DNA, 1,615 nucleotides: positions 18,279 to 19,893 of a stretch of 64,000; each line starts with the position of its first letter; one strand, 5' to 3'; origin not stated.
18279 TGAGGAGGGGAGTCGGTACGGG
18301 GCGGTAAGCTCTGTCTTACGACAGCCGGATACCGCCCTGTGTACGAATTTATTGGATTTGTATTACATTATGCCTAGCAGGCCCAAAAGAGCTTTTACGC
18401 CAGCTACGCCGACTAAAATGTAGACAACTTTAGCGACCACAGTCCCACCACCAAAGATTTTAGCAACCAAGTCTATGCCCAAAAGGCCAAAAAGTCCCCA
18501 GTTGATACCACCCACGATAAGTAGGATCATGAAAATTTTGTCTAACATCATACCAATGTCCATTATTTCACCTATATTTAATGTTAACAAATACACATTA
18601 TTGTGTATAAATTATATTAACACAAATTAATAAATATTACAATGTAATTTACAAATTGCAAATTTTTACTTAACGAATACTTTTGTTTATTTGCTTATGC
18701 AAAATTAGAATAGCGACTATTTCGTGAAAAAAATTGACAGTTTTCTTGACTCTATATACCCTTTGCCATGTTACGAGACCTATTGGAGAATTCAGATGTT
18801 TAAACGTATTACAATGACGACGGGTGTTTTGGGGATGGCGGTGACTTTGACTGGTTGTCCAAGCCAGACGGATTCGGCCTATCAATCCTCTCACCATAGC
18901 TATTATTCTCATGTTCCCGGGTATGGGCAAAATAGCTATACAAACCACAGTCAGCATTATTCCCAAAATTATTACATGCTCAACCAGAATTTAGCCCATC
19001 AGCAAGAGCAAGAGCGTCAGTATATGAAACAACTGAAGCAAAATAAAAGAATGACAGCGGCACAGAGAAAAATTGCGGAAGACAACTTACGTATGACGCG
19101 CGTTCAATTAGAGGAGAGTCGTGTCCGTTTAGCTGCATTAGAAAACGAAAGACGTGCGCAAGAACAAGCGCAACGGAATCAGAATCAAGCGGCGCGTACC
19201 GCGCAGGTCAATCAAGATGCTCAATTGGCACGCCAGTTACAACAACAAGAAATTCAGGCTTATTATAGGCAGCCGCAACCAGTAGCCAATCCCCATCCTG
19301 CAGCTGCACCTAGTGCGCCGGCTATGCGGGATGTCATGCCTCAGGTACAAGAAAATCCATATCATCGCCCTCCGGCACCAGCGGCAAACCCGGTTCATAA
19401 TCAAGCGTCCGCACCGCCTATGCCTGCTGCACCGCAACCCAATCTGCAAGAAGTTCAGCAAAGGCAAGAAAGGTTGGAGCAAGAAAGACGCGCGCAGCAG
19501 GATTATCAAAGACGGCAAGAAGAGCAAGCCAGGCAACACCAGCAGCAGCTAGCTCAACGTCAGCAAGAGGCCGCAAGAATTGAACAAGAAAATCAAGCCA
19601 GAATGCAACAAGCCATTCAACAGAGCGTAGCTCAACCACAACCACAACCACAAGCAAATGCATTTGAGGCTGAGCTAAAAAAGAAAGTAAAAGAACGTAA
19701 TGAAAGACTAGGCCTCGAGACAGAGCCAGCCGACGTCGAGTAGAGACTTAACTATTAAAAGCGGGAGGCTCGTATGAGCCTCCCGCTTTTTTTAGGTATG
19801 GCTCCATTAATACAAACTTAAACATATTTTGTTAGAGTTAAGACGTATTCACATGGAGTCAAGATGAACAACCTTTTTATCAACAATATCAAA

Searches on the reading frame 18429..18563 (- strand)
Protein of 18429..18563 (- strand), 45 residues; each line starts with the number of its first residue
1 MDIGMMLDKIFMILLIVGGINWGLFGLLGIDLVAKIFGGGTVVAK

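Call 66: search_protein_families(library=pfam, proteins=[window:18429-18563:-], max_evalue=0.001)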
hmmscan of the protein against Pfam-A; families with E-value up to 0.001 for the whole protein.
window:18429-18563:- (45 aa): 1 family
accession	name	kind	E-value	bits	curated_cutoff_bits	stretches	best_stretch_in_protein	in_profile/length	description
PF04070.17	DUF378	-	2.9e-12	46.7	25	1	6-43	2-40/60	Domain of unknown function (DUF378)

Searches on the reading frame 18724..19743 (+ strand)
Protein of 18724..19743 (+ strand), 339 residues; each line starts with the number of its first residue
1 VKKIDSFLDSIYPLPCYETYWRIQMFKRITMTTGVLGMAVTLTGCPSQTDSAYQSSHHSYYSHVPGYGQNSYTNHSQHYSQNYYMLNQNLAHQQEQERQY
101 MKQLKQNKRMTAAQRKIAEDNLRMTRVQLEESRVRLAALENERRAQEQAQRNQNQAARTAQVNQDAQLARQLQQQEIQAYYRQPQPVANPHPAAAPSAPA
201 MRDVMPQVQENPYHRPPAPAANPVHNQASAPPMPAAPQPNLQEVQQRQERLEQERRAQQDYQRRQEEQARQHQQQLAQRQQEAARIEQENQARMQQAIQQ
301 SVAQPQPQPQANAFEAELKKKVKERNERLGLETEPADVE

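Call 7: search_protein_families(library=pfam, proteins=[window:18724-19743:+], max_evalue=0.0001)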
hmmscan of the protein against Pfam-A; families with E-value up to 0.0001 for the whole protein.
window:18724-19743:+ (339 aa): 0 families

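Call 68: search_protein_families(library=ncbifam, proteins=[window:18724-19743:+], max_evalue=0.00001)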
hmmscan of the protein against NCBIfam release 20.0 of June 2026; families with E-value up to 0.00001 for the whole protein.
window:18724-19743:+ (339 aa): 0 families
